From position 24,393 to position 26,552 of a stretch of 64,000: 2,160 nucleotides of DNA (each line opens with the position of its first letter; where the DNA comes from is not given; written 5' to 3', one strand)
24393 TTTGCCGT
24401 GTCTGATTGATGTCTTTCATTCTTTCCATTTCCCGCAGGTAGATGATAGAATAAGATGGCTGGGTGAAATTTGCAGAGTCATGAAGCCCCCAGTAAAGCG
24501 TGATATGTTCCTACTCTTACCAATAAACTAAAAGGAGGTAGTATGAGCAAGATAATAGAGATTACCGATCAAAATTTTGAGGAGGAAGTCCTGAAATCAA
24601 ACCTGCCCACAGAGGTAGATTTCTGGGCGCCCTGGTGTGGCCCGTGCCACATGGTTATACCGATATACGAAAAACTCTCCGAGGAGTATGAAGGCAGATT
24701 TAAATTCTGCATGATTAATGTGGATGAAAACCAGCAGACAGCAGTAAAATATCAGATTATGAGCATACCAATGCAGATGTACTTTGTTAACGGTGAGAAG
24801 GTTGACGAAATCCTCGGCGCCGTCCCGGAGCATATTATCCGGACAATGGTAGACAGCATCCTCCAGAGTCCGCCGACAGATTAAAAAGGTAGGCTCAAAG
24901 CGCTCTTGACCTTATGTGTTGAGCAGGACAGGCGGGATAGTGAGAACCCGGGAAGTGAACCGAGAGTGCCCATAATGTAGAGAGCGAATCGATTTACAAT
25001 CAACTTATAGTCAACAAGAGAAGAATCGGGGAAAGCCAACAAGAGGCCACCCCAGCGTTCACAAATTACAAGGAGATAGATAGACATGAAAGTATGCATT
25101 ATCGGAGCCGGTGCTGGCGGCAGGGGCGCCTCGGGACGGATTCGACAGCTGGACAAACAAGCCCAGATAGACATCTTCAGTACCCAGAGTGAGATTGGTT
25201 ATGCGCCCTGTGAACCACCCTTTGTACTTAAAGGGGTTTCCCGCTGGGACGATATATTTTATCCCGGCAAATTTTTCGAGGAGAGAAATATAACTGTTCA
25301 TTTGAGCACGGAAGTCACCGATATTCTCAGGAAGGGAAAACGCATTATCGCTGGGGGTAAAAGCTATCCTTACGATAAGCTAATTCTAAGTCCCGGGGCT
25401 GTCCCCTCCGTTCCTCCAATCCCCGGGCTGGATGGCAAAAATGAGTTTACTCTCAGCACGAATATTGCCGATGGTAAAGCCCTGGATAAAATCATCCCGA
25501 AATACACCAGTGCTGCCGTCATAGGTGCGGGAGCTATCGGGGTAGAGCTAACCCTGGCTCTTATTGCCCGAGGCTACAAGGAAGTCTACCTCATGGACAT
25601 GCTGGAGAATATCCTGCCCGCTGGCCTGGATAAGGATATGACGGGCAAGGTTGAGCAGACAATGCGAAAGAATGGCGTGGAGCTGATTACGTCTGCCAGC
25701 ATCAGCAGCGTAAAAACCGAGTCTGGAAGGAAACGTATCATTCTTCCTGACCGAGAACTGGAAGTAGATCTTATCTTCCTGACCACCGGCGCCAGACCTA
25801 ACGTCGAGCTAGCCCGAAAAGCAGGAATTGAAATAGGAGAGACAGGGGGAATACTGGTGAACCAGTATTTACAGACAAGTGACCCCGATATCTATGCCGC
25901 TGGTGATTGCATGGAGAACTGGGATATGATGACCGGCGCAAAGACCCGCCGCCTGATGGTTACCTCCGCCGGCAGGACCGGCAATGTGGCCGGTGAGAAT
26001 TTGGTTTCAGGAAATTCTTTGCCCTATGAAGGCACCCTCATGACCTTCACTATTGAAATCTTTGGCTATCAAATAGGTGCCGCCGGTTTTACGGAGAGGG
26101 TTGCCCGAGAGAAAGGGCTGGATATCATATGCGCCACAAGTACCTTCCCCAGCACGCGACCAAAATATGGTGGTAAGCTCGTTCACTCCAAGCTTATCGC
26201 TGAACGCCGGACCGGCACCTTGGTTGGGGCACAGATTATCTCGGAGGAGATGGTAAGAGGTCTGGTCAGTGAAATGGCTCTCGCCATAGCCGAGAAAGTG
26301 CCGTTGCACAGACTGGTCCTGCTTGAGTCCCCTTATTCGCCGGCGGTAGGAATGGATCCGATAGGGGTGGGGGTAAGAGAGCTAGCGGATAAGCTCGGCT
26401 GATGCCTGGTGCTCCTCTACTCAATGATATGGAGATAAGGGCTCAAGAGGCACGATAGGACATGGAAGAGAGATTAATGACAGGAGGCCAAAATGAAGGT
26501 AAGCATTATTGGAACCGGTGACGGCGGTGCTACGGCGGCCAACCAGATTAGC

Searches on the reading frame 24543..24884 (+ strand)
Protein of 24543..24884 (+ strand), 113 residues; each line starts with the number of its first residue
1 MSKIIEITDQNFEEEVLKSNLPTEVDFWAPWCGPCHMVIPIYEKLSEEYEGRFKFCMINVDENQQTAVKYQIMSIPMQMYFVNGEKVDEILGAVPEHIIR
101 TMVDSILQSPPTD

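Call 17: search_protein_families(library=pfam, proteins=[window:24543-24884:+], max_evalue=0.00001)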
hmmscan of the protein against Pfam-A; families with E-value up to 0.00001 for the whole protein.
window:24543-24884:+ (113 aa): 2 families
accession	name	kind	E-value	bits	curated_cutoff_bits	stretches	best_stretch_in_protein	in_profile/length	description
PF00085.26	Thioredoxin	-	3.6e-27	94.8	23.5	1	4-102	2-101/103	Thioredoxin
PF13098.12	Thioredoxin_2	-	1.2e-06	29.2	27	1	18-101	3-102/104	Thioredoxin-like domain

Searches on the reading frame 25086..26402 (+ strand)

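Call 17: search_protein_families(library=pfam, proteins=[window:25086-26402:+], max_evalue=0.00001)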
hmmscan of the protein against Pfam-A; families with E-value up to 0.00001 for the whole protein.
window:25086-26402:+ (438 aa): 4 families
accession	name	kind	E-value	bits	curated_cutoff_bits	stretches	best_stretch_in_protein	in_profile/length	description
PF07992.20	Pyr_redox_2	-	4.1e-53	181.1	26.1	1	1-281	1-283/291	Pyridine nucleotide-disulphide oxidoreductase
PF00070.33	Pyr_redox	-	4.9e-16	59.4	22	1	143-214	2-71/82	Pyridine nucleotide-disulphide oxidoreductase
PF02852.28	Pyr_redox_dim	-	4.2e-10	40.2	25.3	1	326-408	7-90/110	Pyridine nucleotide-disulphide oxidoreductase, dimerisation domain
PF13738.12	Pyr_redox_3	-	1.1e-08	35.1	30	1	61-273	88-305/305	Pyridine nucleotide-disulphide oxidoreductase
